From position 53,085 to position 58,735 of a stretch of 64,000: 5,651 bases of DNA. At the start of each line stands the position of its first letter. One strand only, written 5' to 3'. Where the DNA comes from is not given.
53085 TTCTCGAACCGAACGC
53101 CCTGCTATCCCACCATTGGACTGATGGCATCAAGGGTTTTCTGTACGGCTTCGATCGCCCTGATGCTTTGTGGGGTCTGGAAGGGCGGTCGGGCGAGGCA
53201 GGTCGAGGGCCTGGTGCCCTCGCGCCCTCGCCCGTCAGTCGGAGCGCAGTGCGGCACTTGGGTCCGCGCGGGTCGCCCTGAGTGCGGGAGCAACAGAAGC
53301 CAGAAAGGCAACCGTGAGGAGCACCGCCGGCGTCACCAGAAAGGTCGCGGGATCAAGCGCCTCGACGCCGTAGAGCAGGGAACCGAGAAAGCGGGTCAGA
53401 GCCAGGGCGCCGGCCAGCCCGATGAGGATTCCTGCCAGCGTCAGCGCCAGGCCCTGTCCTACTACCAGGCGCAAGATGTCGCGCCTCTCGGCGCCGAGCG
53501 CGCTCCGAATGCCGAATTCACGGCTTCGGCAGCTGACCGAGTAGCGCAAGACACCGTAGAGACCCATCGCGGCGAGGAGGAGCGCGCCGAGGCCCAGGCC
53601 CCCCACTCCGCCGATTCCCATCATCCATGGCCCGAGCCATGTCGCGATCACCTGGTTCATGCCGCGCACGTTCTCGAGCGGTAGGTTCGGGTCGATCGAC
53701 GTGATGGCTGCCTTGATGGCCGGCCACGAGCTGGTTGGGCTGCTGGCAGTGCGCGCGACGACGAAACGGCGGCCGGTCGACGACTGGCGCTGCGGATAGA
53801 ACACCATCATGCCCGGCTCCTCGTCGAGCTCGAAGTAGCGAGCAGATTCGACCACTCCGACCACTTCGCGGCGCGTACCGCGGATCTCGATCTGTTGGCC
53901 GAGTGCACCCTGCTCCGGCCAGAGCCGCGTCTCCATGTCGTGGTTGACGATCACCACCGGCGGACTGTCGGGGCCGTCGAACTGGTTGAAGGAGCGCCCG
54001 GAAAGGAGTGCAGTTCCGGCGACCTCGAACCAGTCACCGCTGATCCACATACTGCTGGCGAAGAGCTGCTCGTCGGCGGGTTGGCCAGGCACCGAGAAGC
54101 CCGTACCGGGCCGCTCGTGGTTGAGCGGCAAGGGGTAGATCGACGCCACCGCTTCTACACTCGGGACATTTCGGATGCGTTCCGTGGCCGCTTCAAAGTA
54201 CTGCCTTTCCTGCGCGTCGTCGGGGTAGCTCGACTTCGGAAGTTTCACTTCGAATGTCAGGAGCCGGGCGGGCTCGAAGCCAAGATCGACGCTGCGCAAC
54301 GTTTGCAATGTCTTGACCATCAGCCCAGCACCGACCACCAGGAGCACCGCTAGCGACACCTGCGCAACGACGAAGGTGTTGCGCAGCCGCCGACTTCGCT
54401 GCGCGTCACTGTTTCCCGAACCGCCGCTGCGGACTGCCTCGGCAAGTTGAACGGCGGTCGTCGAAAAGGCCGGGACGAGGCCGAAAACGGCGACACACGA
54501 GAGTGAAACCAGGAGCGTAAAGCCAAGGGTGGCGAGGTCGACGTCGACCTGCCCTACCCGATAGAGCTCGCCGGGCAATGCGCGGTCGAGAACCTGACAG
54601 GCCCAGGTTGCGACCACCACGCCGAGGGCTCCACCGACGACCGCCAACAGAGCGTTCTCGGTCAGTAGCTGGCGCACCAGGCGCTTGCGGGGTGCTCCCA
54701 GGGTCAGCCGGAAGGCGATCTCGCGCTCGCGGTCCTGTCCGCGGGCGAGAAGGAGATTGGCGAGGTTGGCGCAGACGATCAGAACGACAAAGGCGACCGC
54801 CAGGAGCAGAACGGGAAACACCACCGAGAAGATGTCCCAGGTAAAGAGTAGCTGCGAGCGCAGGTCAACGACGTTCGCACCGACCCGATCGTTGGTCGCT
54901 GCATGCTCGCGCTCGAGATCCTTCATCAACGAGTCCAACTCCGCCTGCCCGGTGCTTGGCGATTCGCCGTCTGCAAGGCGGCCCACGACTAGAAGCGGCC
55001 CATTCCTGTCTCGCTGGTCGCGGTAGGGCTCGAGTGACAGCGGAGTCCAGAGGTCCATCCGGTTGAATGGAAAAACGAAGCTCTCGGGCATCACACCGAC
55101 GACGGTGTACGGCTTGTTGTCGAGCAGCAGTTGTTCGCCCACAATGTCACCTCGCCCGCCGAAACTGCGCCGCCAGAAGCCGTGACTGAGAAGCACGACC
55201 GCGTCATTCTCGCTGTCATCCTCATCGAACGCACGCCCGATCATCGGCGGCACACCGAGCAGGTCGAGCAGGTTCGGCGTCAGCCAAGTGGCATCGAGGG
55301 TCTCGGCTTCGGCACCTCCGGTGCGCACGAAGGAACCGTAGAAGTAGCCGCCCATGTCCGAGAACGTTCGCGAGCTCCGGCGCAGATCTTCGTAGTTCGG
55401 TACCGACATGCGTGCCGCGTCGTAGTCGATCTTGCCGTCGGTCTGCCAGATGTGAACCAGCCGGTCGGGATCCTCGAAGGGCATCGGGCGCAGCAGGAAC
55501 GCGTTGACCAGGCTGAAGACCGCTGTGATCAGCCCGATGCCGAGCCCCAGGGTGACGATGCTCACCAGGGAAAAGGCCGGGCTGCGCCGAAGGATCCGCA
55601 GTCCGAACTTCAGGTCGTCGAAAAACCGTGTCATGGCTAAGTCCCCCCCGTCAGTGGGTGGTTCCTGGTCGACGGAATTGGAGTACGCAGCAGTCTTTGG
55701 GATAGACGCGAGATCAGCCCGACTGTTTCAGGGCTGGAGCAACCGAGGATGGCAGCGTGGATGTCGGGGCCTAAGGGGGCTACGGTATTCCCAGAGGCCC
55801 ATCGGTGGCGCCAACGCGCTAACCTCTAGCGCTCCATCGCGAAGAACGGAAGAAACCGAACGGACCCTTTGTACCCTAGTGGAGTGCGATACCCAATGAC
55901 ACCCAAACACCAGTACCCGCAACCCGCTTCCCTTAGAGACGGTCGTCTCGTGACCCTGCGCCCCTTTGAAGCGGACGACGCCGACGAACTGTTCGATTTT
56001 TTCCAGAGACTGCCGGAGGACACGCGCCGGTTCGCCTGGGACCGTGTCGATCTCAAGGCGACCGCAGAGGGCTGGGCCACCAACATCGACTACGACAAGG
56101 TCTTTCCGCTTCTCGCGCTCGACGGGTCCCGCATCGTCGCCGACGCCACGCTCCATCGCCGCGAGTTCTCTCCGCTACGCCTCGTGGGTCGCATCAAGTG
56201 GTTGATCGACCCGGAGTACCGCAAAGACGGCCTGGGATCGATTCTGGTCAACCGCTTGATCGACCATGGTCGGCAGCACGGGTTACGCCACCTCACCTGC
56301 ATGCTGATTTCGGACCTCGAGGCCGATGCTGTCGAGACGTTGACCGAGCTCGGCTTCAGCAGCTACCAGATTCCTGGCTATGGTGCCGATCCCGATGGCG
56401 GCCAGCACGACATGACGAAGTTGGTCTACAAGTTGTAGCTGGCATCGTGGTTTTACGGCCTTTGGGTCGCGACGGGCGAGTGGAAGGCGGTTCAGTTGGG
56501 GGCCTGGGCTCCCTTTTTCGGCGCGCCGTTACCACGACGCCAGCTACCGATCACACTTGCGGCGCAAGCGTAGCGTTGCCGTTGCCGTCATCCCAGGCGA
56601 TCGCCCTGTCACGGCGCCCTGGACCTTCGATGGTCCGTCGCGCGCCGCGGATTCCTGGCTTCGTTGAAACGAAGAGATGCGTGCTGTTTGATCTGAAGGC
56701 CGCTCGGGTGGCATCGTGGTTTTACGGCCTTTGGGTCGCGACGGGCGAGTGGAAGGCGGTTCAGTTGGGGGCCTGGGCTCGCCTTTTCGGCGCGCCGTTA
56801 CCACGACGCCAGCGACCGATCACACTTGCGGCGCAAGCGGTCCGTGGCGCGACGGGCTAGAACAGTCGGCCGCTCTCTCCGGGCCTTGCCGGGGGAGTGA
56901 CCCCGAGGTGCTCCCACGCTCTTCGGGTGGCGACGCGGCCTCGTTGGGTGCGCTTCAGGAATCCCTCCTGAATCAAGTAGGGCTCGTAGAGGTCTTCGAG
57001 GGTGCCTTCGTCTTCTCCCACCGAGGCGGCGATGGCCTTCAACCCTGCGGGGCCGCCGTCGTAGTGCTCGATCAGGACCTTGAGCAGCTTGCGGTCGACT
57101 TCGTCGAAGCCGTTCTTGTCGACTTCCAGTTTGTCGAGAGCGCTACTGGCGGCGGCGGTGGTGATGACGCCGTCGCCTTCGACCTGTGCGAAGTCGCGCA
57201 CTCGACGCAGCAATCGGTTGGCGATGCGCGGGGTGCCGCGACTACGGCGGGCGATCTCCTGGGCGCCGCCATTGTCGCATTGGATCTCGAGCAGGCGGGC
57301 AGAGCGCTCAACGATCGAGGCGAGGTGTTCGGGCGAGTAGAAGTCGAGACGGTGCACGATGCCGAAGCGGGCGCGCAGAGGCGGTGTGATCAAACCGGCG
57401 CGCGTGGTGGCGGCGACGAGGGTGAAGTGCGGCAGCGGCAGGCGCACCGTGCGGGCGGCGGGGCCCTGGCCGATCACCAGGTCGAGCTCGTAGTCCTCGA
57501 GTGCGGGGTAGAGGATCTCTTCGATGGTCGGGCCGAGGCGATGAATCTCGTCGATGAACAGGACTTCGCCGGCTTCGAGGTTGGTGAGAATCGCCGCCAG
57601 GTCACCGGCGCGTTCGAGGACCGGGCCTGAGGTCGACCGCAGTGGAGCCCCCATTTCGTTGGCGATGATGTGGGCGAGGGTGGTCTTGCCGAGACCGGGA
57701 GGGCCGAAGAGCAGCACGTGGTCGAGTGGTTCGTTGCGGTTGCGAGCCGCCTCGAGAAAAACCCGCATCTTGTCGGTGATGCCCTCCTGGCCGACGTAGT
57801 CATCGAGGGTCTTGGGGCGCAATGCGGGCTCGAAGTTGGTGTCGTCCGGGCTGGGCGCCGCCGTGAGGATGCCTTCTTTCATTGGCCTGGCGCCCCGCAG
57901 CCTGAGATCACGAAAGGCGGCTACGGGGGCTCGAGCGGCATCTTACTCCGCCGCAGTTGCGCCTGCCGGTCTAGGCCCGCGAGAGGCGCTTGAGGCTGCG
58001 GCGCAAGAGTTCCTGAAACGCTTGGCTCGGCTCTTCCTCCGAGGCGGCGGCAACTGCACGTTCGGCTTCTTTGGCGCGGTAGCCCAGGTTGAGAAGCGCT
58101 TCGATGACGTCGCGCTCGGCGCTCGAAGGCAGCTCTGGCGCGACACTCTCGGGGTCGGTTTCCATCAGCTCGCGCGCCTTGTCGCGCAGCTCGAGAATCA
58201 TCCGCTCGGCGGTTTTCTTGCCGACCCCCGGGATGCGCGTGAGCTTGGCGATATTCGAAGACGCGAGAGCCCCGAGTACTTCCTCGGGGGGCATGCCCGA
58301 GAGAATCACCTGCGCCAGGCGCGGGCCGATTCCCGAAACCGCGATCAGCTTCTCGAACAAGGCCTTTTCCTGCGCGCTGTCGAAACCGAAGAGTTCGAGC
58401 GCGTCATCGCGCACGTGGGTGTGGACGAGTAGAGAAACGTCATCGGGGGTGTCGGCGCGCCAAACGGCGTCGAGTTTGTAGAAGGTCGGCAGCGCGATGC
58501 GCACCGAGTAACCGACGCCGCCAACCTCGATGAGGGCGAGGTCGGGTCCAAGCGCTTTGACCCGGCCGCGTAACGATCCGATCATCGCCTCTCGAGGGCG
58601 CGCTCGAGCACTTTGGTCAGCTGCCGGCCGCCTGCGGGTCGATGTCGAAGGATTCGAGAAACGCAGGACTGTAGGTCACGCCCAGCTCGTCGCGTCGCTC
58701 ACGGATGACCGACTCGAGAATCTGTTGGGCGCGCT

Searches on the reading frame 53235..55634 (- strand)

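Call 55: search_protein_families(library=pfam, proteins=[window:53235-55634:-], max_evalue=0.00001)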
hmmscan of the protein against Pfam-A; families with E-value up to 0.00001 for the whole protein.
window:53235-55634:- (799 aa): 2 families
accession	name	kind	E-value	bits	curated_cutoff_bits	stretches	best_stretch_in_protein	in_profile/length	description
PF12704.14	MacB_PCD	-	1.9e-41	143.1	27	2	22-235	1-206/207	MacB-like periplasmic core domain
PF02687.27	FtsX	-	1.1e-27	96.9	25.5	2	681-792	4-120/120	FtsX-like permease C-terminal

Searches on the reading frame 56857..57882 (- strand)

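Call 56: search_protein_families(library=pfam, proteins=[window:56857-57882:-], max_evalue=0.00001)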
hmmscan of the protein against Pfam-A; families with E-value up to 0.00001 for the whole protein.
window:56857-57882:- (341 aa): 5 families
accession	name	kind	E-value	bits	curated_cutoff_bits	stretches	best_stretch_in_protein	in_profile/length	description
PF05496.18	RuvB_N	-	2.8e-77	258.3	27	1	21-179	1-159/159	Holliday junction DNA helicase RuvB P-loop domain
PF17864.7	AAA_lid_4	-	6.7e-33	112.7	27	1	182-255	1-74/74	RuvB AAA lid domain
PF05491.19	RuvB_C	-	4.7e-25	87.8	24.7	1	256-326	1-71/72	RuvB C-terminal winged helix domain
PF00004.35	AAA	-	2.1e-21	77.2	21.2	1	56-177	1-127/131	ATPase family associated with various cellular activities (AAA)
PF07728.20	AAA_5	-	1.9e-09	38.1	22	1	55-173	1-139/139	AAA domain (dynein-related subfamily)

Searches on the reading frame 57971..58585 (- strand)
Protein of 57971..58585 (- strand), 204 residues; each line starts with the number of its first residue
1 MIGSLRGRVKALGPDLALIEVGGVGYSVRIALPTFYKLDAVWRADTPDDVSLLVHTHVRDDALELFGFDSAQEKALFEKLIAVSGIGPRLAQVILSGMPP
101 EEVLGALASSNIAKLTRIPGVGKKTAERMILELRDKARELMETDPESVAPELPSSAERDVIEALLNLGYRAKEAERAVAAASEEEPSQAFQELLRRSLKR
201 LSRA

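Call 56: search_protein_families(library=pfam, proteins=[window:57971-58585:-], max_evalue=0.00001)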
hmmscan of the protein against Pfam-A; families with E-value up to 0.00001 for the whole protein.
window:57971-58585:- (204 aa): 5 families
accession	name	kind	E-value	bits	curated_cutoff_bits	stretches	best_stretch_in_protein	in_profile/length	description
PF14520.12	HHH_5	-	1.1e-17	64.7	27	1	77-135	1-57/57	Helix-hairpin-helix domain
PF01330.27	RuvA_N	-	1.6e-17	63.8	23.6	1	1-67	1-61/61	RuvA N terminal domain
PF07499.19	RuvA_C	-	1e-11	45.6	24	1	157-202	3-47/47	RuvA, C-terminal domain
PF21176.3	RecR_HhH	-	8.5e-08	32.3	27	1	112-139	5-32/45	RecR, helix-hairpin-helix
PF00633.29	HHH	-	2.7e-07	30.5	24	0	111-128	9-26/30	Helix-hairpin-helix motif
